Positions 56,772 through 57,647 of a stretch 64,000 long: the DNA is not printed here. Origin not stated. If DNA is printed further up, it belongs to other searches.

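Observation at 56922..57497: Orphan LanD-type (EpiD/MrsD-like) peptidyl-cysteine decarboxylase in an archaeon: sign of an undescribed RiPP pathway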

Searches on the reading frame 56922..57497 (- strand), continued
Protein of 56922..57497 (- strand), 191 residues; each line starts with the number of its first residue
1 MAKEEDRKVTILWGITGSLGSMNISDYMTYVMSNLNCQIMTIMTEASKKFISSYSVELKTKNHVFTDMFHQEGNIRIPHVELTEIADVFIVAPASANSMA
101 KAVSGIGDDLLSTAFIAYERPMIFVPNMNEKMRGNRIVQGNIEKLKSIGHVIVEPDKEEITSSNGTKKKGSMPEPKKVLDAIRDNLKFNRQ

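Call 49: search_protein_families(library=ncbifam, proteins=[P0010, P0019, P0020, P0011, P0013, P0016, P0025, L014:2971-3546:+, L034:6368-7042:+, L042:3148-3756:+], max_evalue=1e-10)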
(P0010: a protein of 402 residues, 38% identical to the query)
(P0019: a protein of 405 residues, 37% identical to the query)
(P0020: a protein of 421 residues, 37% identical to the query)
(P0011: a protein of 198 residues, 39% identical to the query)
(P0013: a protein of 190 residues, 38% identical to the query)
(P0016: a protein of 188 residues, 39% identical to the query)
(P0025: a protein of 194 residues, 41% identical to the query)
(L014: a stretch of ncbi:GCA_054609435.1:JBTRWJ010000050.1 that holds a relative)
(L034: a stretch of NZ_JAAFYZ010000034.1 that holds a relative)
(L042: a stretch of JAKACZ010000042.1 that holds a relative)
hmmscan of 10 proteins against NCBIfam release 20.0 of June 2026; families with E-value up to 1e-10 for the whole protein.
P0010 (402 aa): 5 families
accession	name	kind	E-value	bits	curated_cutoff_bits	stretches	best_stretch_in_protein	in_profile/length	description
TIGR00521.1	coaBC_dfp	equivalog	1.2e-131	439.4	219.7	1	5-395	1-391/392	bifunctional phosphopantothenoylcysteine decarboxylase/phosphopantothenate--cysteine ligase CoaBC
TIGR02113.1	coaC_strep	equivalog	4.1e-48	163.5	261.4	1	8-181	1-176/177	phosphopantothenoylcysteine decarboxylase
NF005231.0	PRK06732.1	equivalog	1.3e-23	84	265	1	192-287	2-99/229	phosphopantothenate--cysteine ligase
TIGR02114.1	coaB_strep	equivalog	1.9e-19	70.4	217.2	1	192-286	2-98/228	phosphopantothenate--cysteine ligase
NF007199.0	PRK09620.1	equivalog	1.9e-11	43.8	248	1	189-344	2-174/229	hypothetical protein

P0019 (405 aa): 4 families
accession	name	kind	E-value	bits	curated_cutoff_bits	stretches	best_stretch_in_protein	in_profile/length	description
TIGR00521.1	coaBC_dfp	equivalog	8.1e-127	423.5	219.7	1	7-399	1-391/392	bifunctional phosphopantothenoylcysteine decarboxylase/phosphopantothenate--cysteine ligase CoaBC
TIGR02113.1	coaC_strep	equivalog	2.7e-38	131.6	261.4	1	10-169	1-162/177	phosphopantothenoylcysteine decarboxylase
NF005231.0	PRK06732.1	equivalog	3e-20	73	265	1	196-291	2-99/229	phosphopantothenate--cysteine ligase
TIGR02114.1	coaB_strep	equivalog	2.6e-17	63.4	217.2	1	196-304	2-112/228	phosphopantothenate--cysteine ligase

P0020 (421 aa): 5 families
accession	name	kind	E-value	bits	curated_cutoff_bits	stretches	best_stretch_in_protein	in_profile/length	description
TIGR00521.1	coaBC_dfp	equivalog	2.1e-108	362.9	219.7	1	7-413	1-389/392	bifunctional phosphopantothenoylcysteine decarboxylase/phosphopantothenate--cysteine ligase CoaBC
TIGR02113.1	coaC_strep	equivalog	6.3e-49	166.2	261.4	1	10-181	1-176/177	phosphopantothenoylcysteine decarboxylase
NF005231.0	PRK06732.1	equivalog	5.6e-16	59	265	1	208-306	2-99/229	phosphopantothenate--cysteine ligase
TIGR02114.1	coaB_strep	equivalog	2.4e-12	47.1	217.2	0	208-305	2-98/228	phosphopantothenate--cysteine ligase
NF007199.0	PRK09620.1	equivalog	6e-12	45.4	248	1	205-364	2-170/229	hypothetical protein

P0011 (198 aa): 2 families
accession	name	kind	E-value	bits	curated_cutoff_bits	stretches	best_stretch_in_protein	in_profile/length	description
TIGR00521.1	coaBC_dfp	equivalog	1.4e-37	129.7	219.7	1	7-184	4-176/392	bifunctional phosphopantothenoylcysteine decarboxylase/phosphopantothenate--cysteine ligase CoaBC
TIGR02113.1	coaC_strep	equivalog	2e-27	96.1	261.4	1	8-153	2-148/177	phosphopantothenoylcysteine decarboxylase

P0013 (190 aa): 2 families
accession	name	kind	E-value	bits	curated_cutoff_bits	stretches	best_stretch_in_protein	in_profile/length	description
TIGR00521.1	coaBC_dfp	equivalog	5e-44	150.9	219.7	1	4-183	4-179/392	bifunctional phosphopantothenoylcysteine decarboxylase/phosphopantothenate--cysteine ligase CoaBC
TIGR02113.1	coaC_strep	equivalog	4.1e-29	101.6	261.4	1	5-180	2-175/177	phosphopantothenoylcysteine decarboxylase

P0016 (188 aa): 2 families
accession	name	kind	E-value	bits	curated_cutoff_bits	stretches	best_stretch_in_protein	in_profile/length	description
TIGR00521.1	coaBC_dfp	equivalog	2.1e-40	139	219.7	1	5-181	5-179/392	bifunctional phosphopantothenoylcysteine decarboxylase/phosphopantothenate--cysteine ligase CoaBC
TIGR02113.1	coaC_strep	equivalog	1.1e-26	93.7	261.4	1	5-148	2-149/177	phosphopantothenoylcysteine decarboxylase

P0025 (194 aa): 2 families
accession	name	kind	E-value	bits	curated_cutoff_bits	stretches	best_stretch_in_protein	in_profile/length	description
TIGR00521.1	coaBC_dfp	equivalog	3.3e-41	141.7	219.7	1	11-163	5-154/392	bifunctional phosphopantothenoylcysteine decarboxylase/phosphopantothenate--cysteine ligase CoaBC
TIGR02113.1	coaC_strep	equivalog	1.3e-28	100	261.4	1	13-159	4-151/177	phosphopantothenoylcysteine decarboxylase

L014:2971-3546:+ (191 aa): 2 families
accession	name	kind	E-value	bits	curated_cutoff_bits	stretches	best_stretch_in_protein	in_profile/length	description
TIGR00521.1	coaBC_dfp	equivalog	2.2e-41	142.2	219.7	1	11-162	4-154/392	bifunctional phosphopantothenoylcysteine decarboxylase/phosphopantothenate--cysteine ligase CoaBC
TIGR02113.1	coaC_strep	equivalog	3e-30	105.3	261.4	1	11-183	1-173/177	phosphopantothenoylcysteine decarboxylase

L034:6368-7042:+ (224 aa): 2 families
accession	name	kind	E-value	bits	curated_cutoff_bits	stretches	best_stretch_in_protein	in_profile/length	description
TIGR00521.1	coaBC_dfp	equivalog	7.1e-41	140.5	219.7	1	8-156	4-152/392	bifunctional phosphopantothenoylcysteine decarboxylase/phosphopantothenate--cysteine ligase CoaBC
TIGR02113.1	coaC_strep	equivalog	1e-27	97.1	261.4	1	9-167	2-161/177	phosphopantothenoylcysteine decarboxylase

L042:3148-3756:+ (202 aa): 2 families
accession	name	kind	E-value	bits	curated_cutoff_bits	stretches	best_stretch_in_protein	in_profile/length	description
TIGR00521.1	coaBC_dfp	equivalog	2.7e-30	105.7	219.7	1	9-149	5-146/392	bifunctional phosphopantothenoylcysteine decarboxylase/phosphopantothenate--cysteine ligase CoaBC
TIGR02113.1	coaC_strep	equivalog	1.4e-14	54.3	261.4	1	15-148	8-144/177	phosphopantothenoylcysteine decarboxylase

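Call 53: find_homologous_proteins(query=P0010, max_evalue=1e-20)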
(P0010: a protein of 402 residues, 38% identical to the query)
Query P0010 (402 aa): 7997 proteins with E <= 1e-20 among 8000 candidates; the best 120 are listed.
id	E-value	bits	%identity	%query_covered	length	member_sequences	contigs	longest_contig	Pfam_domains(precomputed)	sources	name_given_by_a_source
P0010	2.2e-252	854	100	100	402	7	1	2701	PF04127.23,PF02441.25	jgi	-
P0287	6.0e-230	781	92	100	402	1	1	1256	PF04127.23,PF02441.25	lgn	-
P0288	2.9e-223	759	88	100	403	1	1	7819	PF04127.23,PF02441.25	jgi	-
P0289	2.2e-185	634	73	100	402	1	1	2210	PF04127.23,PF02441.25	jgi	-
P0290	1.0e-182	625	73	96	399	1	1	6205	PF04127.23,PF02441.25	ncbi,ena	-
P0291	1.9e-180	618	74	98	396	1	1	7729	PF04127.23,PF02441.25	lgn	-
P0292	4.8e-180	616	70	99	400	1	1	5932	PF04127.23,PF02441.25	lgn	-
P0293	1.3e-179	615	70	99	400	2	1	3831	PF04127.23,PF02441.25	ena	-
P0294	3.0e-163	561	65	98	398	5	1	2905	PF04127.23,PF02441.25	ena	-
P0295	1.3e-134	467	56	99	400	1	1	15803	PF04127.23,PF02441.25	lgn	-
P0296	1.2e-133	464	55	98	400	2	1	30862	PF04127.23,PF02441.25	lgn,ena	-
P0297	3.9e-131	456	55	99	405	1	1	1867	PF04127.23,PF02441.25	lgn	-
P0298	4.3e-130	452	55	100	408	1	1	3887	PF04127.23,PF02441.25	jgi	-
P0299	7.2e-130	451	55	98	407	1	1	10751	PF04127.23,PF02441.25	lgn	-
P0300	1.0e-129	451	54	98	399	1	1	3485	PF04127.23,PF02441.25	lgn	-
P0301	1.2e-129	451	53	98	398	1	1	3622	PF04127.23,PF02441.25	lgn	-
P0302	1.9e-129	450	53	99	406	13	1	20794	PF04127.23,PF02441.25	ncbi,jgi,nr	ncbi:bifunctional 4'-phosphopantothenoylcysteine decarboxylase/phosphopantothenoylcysteine synthetas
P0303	1.0e-128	448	54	99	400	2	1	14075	PF04127.23,PF02441.25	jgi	-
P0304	2.7e-128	446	55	99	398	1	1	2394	PF04127.23,PF02441.25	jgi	jgi:phosphopantothenoylcysteine decarboxylase/phosphopantothenate--cysteine ligase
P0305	4.1e-128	446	54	98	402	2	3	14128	PF04127.23,PF02441.25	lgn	-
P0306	5.4e-128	445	54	98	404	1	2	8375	PF04127.23,PF02441.25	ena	-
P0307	1.2e-127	444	53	99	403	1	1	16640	PF04127.23,PF02441.25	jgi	-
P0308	1.2e-127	444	53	98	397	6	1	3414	PF04127.23,PF02441.25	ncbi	-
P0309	1.8e-127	443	54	97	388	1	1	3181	PF04127.23,PF02441.25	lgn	-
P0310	1.9e-127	443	54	97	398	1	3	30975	PF04127.23,PF02441.25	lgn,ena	-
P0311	2.8e-127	443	53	98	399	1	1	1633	PF04127.23,PF02441.25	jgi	jgi:phosphopantothenoylcysteine decarboxylase/phosphopantothenate--cysteine ligase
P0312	4.7e-127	442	52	98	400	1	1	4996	PF04127.23,PF02441.25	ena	-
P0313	5.6e-127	442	53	100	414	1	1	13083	PF04127.23,PF02441.25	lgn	-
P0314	6.2e-127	442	53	97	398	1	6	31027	PF04127.23,PF02441.25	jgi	-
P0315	6.4e-127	442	52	99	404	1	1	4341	PF04127.23,PF02441.25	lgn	-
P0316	7.5e-127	441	53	98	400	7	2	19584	PF04127.23,PF02441.25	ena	-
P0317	2.3e-126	440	54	99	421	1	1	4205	PF04127.23,PF02441.25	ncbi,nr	ncbi:MAG: bifunctional phosphopantothenoylcysteine decarboxylase/phosphopantothenate--cysteine ligas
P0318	2.3e-126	440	53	98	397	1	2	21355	PF04127.23,PF02441.25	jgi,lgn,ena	-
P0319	3.2e-126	439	53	99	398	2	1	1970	PF04127.23,PF02441.25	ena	-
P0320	5.0e-126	439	52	99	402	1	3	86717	PF04127.23,PF02441.25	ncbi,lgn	-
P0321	5.7e-126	439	52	99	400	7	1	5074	PF04127.23,PF02441.25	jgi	jgi:phosphopantothenoylcysteine decarboxylase/phosphopantothenate--cysteine ligase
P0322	6.1e-126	438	52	99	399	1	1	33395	PF04127.23,PF02441.25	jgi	jgi:phosphopantothenoylcysteine decarboxylase/phosphopantothenate--cysteine ligase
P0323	6.1e-126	438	53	99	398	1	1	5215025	PF04127.23,PF02441.25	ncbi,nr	ncbi:MAG: bifunctional phosphopantothenoylcysteine decarboxylase/phosphopantothenate--cysteine ligas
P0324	6.8e-126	438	53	98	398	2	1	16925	PF04127.23,PF02441.25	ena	-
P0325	8.5e-126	438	53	99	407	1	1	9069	PF04127.23,PF02441.25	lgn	-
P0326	8.8e-126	438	53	98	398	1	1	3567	PF04127.23,PF02441.25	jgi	jgi:phosphopantothenoylcysteine decarboxylase/phosphopantothenate--cysteine ligase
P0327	1.0e-125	438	53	99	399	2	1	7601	PF04127.23,PF02441.25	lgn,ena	-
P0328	1.1e-125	438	54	97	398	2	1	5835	PF04127.23,PF02441.25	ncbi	-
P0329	1.9e-125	437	54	99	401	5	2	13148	PF04127.23,PF02441.25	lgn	-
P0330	1.9e-125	437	53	99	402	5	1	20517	PF04127.23,PF02441.25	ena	-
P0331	2.1e-125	437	53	98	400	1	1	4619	PF04127.23,PF02441.25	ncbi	-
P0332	3.0e-125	436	52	98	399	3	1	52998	PF04127.23,PF02441.25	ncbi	-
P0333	3.3e-125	436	51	99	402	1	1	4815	PF04127.23,PF02441.25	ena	-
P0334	5.0e-125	435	52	99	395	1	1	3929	PF04127.23,PF02441.25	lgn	-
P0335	1.2e-124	434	53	98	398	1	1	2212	PF04127.23,PF02441.25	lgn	-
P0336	1.3e-124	434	55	99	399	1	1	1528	PF04127.23,PF02441.25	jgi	-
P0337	2.1e-124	433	55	99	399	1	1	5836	PF04127.23,PF02441.25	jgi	jgi:phosphopantothenoylcysteine decarboxylase/phosphopantothenate--cysteine ligase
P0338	2.3e-124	433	55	99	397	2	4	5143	PF04127.23,PF02441.25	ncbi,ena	-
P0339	7.4e-124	432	52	98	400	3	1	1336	PF04127.23,PF02441.25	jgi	jgi:phosphopantothenoylcysteine decarboxylase/phosphopantothenate--cysteine ligase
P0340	1.1e-123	431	52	99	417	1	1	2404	PF04127.23,PF02441.25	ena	-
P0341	1.1e-123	431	54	98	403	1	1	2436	PF04127.23,PF02441.25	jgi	jgi:phosphopantothenoylcysteine decarboxylase/phosphopantothenate--cysteine ligase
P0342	1.3e-123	431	51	99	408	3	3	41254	PF04127.23,PF02441.25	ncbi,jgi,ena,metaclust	metaclust:\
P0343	1.3e-123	431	51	99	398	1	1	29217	PF04127.23,PF02441.25,PF13460.13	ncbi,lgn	-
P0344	1.4e-123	431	52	98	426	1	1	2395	PF04127.23,PF02441.25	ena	-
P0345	1.9e-123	430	53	99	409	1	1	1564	PF04127.23,PF02441.25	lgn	-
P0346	2.5e-123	430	52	99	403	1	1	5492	PF04127.23,PF02441.25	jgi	jgi:phosphopantothenoylcysteine decarboxylase/phosphopantothenate--cysteine ligase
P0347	3.4e-123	429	54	99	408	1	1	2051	PF04127.23,PF02441.25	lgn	-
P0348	4.7e-123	429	52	99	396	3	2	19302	PF04127.23,PF02441.25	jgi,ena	-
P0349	5.1e-123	429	52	99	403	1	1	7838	PF04127.23,PF02441.25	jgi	jgi:phosphopantothenoylcysteine decarboxylase/phosphopantothenate--cysteine ligase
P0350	6.7e-123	428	52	98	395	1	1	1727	PF04127.23,PF02441.25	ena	-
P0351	6.8e-123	428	52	98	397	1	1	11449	PF04127.23,PF02441.25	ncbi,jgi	-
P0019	1.3e-122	428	52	98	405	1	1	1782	PF04127.23,PF02441.25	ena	-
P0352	1.8e-122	427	52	99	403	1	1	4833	PF04127.23,PF02441.25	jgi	jgi:phosphopantothenoylcysteine decarboxylase/phosphopantothenate--cysteine ligase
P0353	2.6e-122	426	51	99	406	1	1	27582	PF04127.23,PF02441.25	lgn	-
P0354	2.0e-121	424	52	99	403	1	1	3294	PF04127.23,PF02441.25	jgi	jgi:phosphopantothenoylcysteine decarboxylase/phosphopantothenate--cysteine ligase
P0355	3.2e-121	423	50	99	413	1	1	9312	PF04127.23,PF02441.25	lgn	-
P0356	3.6e-121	423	52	95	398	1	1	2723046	PF04127.23,PF02441.25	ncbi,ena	-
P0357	4.4e-121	422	50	99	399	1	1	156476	PF04127.23,PF02441.25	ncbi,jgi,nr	ncbi:MAG: bifunctional phosphopantothenoylcysteine decarboxylase/phosphopantothenate--cysteine ligas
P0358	4.5e-121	422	53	99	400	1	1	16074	PF04127.23,PF02441.25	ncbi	-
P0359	1.3e-120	421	53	99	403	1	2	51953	PF04127.23,PF02441.25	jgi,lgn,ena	-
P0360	1.6e-120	421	50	97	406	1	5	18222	PF04127.23,PF02441.25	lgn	-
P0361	1.6e-120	421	53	99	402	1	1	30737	PF04127.23,PF02441.25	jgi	-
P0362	1.9e-120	420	53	99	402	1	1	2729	PF04127.23,PF02441.25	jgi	jgi:phosphopantothenoylcysteine decarboxylase/phosphopantothenate--cysteine ligase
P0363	2.6e-120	420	51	98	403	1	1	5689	PF04127.23,PF02441.25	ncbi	-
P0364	4.0e-120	419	52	99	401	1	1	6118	PF04127.23,PF02441.25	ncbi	-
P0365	4.4e-120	419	52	99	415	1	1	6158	PF04127.23,PF02441.25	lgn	-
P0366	5.8e-120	419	53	99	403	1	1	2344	PF04127.23,PF02441.25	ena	-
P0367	1.0e-119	418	52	99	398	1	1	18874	PF04127.23,PF02441.25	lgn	-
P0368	1.1e-119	418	52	99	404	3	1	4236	PF04127.23,PF02441.25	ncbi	-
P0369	1.4e-119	417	54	99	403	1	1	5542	PF04127.23,PF02441.25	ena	-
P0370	2.4e-119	417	51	99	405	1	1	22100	PF04127.23,PF02441.25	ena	-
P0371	3.1e-119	416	49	98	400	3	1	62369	PF04127.23,PF02441.25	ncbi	ncbi:MAG: bifunctional phosphopantothenoylcysteine decarboxylase/phosphopantothenate--cysteine ligas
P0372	3.1e-119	416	53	99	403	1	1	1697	PF04127.23,PF02441.25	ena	-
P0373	4.3e-119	416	51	100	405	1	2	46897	PF04127.23,PF02441.25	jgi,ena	-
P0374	4.5e-119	416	49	99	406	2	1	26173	PF04127.23,PF02441.25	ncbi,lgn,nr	ncbi:MAG: bifunctional phosphopantothenoylcysteine decarboxylase/phosphopantothenate--cysteine ligas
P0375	4.6e-119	416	52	99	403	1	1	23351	PF04127.23,PF02441.25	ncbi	-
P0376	4.7e-119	416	52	99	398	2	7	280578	PF04127.23,PF02441.25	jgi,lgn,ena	-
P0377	5.7e-119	415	53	99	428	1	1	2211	PF04127.23,PF02441.25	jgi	jgi:phosphopantothenoylcysteine decarboxylase/phosphopantothenate--cysteine ligase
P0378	7.1e-119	415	49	99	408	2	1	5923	PF04127.23,PF02441.25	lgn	-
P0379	8.3e-119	415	52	99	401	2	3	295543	PF04127.23,PF02441.25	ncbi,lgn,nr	ncbi:MAG: bifunctional phosphopantothenoylcysteine decarboxylase/phosphopantothenate--cysteine ligas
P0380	1.3e-118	414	53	99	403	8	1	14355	PF04127.23,PF02441.25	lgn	-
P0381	2.3e-118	413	53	99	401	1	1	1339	PF04127.23,PF02441.25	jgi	jgi:phosphopantothenoylcysteine decarboxylase/phosphopantothenate--cysteine ligase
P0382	2.7e-118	413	50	98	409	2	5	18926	PF04127.23,PF02441.25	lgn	-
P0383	3.0e-118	413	51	99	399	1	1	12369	PF04127.23,PF02441.25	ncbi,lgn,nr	ncbi:bifunctional phosphopantothenoylcysteine decarboxylase/phosphopantothenate--cysteine ligase Coa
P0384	3.3e-118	413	51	99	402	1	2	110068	PF04127.23,PF02441.25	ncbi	-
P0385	3.8e-118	413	50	98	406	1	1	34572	PF04127.23,PF02441.25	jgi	-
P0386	4.7e-118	412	52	99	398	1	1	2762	PF04127.23,PF02441.25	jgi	-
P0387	5.2e-118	412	53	98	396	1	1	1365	PF04127.23,PF02441.25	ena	-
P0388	8.1e-118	412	52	99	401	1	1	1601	PF04127.23,PF02441.25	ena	-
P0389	8.2e-118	412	51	99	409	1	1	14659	PF04127.23,PF02441.25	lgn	-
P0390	8.2e-118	412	49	98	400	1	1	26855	PF04127.23,PF02441.25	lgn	-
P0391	1.2e-117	411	51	98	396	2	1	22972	PF04127.23,PF02441.25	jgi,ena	-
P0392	1.3e-117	411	50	99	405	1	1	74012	PF04127.23,PF02441.25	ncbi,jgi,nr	ncbi:MAG: bifunctional phosphopantothenoylcysteine decarboxylase/phosphopantothenate--cysteine ligas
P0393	1.4e-117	411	52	98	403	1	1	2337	PF04127.23,PF02441.25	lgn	-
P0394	1.5e-117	411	51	99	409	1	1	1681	PF04127.23,PF02441.25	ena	-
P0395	2.1e-117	410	51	99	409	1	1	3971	PF04127.23,PF02441.25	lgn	-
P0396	2.5e-117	410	49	99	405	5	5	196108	PF04127.23,PF02441.25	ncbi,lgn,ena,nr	ncbi:coenzyme A biosynthesis bifunctional protein CoaBC [bacterium BMS3Abin05]|nr:coenzyme A biosynt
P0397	3.2e-117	410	49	100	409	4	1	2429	PF04127.23,PF02441.25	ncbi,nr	ncbi:MAG: bifunctional phosphopantothenoylcysteine decarboxylase/phosphopantothenate--cysteine ligas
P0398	3.4e-117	410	51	99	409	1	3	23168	PF04127.23,PF02441.25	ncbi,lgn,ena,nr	ncbi:MAG: bifunctional phosphopantothenoylcysteine decarboxylase/phosphopantothenate--cysteine ligas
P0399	3.5e-117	410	51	99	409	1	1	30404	PF04127.23,PF02441.25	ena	-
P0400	3.5e-117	410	51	99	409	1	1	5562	PF04127.23,PF02441.25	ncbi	-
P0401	3.5e-117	410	52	99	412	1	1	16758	PF04127.23,PF02441.25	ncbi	-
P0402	3.9e-117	409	51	97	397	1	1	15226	PF04127.23,PF02441.25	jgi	jgi:phosphopantothenoylcysteine decarboxylase / phosphopantothenate---cysteine ligase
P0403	4.1e-117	409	52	99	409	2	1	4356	PF04127.23,PF02441.25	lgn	-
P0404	5.3e-117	409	51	99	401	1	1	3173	PF04127.23,PF02441.25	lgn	-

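Call 55: find_encoding_contigs(protein=P0176, flank=5000, max_places=3)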
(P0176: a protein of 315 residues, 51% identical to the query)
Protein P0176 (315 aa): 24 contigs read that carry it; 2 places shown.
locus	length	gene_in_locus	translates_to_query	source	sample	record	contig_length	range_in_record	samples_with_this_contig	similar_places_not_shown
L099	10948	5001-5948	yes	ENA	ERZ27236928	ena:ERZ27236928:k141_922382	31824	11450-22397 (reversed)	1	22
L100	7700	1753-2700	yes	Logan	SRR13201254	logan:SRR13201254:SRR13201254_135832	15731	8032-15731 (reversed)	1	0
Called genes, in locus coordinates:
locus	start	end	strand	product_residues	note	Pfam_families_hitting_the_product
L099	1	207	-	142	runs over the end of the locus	-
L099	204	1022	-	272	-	PF03721:UDPG_MGDP_dh_N, PF00984:UDPG_MGDP_dh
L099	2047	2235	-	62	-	-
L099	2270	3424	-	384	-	-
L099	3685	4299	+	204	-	-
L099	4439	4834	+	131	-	-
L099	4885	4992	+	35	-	-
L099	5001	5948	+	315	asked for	PF13353:Fer4_12 (weak), PF04055:Radical_SAM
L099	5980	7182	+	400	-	PF07690:MFS_1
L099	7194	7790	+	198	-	PF02441:Flavoprotein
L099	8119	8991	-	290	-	PF13276:HTH_21, PF00665:rve, PF13683:rve_3, PF13333:rve_2 (faint)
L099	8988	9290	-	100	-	PF01527:HTH_Tnp_1, PF13384:HTH_23 (weak), PF13518:HTH_28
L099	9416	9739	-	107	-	-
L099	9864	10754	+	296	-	PF13737:DDE_Tnp_1_5, PF01609:DDE_Tnp_1 (weak)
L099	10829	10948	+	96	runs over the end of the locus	PF00589:Phage_integrase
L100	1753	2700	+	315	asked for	PF13353:Fer4_12 (weak), PF04055:Radical_SAM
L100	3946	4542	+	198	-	PF02441:Flavoprotein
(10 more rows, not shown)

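Call 56: find_encoding_contigs(protein=P0173, flank=5000, max_places=2)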
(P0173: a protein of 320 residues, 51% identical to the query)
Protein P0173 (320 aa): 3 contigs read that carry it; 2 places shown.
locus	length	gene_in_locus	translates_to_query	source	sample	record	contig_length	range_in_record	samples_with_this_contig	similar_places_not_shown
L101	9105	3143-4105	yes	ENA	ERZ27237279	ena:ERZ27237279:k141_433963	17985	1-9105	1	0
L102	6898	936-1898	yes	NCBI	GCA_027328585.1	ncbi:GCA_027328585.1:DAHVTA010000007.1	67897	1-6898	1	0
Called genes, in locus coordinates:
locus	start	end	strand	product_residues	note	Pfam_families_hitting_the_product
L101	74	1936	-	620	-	PF00496:SBP_bac_5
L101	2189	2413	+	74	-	-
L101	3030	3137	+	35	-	-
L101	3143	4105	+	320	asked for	PF13353:Fer4_12 (faint), PF04055:Radical_SAM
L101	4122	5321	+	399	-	PF07690:MFS_1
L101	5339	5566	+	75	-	-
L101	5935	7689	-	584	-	PF00326:Peptidase_S9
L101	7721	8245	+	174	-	-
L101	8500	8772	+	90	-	-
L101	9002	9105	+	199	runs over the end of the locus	PF01817:CM_2 (weak)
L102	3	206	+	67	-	?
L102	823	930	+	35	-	-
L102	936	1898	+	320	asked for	PF13353:Fer4_12 (faint), PF04055:Radical_SAM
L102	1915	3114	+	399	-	PF07690:MFS_1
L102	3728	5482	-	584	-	PF00326:Peptidase_S9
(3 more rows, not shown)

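Call 57: find_encoding_contigs(protein=P0177, flank=5000, max_places=3)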
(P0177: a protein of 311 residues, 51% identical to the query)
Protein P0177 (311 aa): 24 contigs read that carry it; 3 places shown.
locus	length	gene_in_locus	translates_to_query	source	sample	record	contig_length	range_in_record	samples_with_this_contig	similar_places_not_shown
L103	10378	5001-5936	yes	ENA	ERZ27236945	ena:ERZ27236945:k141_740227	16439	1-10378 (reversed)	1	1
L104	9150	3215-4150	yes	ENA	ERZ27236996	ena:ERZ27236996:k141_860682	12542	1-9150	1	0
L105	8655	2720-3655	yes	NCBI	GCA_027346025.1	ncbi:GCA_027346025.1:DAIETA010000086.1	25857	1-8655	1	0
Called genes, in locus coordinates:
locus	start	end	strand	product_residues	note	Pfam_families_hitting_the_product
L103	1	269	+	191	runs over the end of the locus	PF00857:Isochorismatase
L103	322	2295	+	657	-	PF02629:CoA_binding, PF13380:CoA_binding_2, PF13607:Succ_CoA_lig, PF19045:Ligase_CoA_2 (weak), PF13549:ATP-grasp_5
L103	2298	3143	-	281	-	PF01040:UbiA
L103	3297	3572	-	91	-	-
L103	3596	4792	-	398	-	PF07690:MFS_1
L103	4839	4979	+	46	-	-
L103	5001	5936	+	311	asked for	PF04055:Radical_SAM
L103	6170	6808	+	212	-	-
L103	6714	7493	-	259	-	PF03029:ATP_bind_1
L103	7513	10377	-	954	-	?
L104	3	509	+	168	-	?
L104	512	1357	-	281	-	PF01040:UbiA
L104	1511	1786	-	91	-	-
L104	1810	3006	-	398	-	PF07690:MFS_1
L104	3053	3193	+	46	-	-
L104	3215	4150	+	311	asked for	PF04055:Radical_SAM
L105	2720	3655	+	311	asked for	PF04055:Radical_SAM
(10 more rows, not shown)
